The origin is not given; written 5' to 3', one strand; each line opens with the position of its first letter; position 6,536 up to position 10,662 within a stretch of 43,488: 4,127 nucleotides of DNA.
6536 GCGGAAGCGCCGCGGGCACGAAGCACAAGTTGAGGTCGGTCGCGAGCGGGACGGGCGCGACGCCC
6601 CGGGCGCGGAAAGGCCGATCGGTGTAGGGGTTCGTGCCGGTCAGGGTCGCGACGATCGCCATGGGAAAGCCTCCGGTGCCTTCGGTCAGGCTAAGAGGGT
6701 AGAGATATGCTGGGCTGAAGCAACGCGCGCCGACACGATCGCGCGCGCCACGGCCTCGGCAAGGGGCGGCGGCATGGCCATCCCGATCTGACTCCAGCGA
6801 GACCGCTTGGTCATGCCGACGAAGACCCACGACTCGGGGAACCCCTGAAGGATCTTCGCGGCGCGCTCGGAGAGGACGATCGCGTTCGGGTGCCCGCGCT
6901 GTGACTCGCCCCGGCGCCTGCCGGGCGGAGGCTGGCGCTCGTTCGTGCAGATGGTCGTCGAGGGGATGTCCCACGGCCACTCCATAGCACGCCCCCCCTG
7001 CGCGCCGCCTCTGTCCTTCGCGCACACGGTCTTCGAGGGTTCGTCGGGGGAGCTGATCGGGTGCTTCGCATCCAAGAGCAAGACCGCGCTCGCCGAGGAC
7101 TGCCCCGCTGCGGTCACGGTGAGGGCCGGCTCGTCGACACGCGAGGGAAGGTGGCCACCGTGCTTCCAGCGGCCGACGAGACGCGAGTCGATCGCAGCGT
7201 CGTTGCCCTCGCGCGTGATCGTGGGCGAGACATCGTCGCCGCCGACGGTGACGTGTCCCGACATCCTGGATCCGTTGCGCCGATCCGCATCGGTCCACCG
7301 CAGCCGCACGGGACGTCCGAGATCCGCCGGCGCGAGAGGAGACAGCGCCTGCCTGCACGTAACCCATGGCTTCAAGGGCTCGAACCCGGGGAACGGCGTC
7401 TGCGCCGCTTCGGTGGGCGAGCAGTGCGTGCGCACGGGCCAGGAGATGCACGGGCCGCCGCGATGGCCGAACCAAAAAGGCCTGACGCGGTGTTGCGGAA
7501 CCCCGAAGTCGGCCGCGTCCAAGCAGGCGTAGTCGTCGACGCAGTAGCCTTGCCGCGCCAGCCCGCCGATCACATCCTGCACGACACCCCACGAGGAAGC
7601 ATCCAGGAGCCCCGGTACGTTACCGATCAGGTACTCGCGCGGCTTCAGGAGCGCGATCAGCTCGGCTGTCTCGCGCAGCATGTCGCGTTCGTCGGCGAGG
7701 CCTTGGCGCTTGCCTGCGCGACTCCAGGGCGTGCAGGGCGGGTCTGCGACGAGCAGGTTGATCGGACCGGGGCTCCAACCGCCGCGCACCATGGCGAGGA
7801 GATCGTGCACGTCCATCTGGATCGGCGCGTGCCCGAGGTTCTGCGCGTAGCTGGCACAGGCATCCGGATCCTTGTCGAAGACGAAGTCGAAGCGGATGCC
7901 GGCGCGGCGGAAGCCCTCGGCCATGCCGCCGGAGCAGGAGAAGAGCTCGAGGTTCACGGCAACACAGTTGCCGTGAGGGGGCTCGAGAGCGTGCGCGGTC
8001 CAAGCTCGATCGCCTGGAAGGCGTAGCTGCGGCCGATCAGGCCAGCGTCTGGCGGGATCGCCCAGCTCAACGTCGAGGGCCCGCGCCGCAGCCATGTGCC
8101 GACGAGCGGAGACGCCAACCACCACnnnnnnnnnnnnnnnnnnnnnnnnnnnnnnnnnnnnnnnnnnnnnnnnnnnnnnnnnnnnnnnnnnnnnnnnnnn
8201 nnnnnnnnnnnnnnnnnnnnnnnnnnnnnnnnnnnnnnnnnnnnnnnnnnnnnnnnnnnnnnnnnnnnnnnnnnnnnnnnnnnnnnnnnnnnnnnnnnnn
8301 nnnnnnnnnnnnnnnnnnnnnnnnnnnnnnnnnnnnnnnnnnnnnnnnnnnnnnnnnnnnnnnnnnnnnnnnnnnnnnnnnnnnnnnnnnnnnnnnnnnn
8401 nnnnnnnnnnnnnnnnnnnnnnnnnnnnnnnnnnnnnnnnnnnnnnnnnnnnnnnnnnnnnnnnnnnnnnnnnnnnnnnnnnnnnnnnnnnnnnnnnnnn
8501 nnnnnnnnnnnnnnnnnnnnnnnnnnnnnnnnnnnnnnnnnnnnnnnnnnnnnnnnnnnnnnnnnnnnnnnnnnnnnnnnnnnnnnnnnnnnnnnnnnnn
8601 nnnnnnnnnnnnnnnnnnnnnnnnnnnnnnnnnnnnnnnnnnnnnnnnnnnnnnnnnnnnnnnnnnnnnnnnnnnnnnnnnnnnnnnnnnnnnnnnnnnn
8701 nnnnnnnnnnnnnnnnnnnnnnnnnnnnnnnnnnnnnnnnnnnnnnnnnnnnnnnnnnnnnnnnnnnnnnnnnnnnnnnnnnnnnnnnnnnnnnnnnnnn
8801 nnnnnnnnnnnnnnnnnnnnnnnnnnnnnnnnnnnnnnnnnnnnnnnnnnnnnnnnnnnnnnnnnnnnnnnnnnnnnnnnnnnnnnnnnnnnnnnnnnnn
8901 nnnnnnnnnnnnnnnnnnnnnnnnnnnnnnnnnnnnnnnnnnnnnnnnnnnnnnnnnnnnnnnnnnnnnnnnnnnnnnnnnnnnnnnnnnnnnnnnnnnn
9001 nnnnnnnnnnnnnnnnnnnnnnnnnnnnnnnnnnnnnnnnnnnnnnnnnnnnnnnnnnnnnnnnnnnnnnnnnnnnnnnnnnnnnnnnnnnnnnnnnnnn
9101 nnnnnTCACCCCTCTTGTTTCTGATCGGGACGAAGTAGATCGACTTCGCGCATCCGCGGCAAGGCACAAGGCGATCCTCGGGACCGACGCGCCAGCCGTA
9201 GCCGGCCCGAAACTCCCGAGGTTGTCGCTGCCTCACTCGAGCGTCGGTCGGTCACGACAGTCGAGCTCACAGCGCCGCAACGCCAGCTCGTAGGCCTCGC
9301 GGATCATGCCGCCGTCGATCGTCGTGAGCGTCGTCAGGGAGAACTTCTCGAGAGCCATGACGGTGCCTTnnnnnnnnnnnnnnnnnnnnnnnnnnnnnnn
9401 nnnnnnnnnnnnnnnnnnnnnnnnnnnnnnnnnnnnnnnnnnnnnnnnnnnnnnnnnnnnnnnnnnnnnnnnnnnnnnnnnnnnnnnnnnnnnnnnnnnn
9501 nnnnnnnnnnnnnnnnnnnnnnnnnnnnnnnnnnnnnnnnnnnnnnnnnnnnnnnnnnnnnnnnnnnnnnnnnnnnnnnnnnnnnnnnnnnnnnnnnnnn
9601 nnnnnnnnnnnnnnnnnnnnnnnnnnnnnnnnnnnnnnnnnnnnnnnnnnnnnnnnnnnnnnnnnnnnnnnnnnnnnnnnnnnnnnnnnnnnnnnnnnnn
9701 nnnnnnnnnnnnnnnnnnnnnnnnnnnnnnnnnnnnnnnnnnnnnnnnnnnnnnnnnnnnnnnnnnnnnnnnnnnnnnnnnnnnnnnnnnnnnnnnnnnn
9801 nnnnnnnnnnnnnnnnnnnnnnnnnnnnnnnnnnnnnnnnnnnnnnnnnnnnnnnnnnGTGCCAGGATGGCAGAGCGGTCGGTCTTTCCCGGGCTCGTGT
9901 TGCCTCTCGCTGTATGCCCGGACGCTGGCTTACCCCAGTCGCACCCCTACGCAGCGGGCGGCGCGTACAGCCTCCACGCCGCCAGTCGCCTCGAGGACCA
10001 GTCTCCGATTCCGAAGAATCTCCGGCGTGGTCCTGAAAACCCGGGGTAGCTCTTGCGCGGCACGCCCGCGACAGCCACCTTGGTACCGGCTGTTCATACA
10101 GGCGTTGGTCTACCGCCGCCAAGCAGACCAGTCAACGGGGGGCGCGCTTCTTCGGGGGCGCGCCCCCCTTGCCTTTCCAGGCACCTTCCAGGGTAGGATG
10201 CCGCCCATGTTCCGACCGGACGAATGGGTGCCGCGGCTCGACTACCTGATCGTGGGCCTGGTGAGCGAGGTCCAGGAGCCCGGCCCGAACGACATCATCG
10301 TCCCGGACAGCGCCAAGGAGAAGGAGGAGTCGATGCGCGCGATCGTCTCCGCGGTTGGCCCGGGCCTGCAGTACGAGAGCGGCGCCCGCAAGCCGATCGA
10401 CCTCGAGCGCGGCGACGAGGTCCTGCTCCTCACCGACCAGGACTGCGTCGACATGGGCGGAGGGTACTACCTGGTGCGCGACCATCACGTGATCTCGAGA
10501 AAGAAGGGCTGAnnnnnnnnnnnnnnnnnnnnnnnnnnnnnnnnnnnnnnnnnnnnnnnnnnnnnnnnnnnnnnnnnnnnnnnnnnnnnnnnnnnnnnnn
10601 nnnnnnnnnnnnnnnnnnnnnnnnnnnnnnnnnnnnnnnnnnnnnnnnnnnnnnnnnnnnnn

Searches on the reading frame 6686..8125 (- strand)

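Call 49: search_protein_families(library=pfam, proteins=[window:6686-8125:-], max_evalue=0.001)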
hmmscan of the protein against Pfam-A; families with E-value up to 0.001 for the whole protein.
window:6686-8125:- (479 aa): 1 family
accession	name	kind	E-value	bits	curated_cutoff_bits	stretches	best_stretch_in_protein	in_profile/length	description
PF00145.23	DNA_methylase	-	1.6e-37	130.1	22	2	59-224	4-164/324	C-5 cytosine-specific DNA methylase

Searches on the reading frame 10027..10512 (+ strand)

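Call 49: search_protein_families(library=pfam, proteins=[window:10027-10512:+], max_evalue=0.001)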
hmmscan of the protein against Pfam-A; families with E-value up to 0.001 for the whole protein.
window:10027-10512:+ (161 aa): 1 family
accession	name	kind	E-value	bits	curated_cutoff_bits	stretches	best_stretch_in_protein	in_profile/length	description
PF00166.26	Cpn10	-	9.8e-09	35.6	21.1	1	70-135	5-67/93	Chaperonin 10 Kd subunit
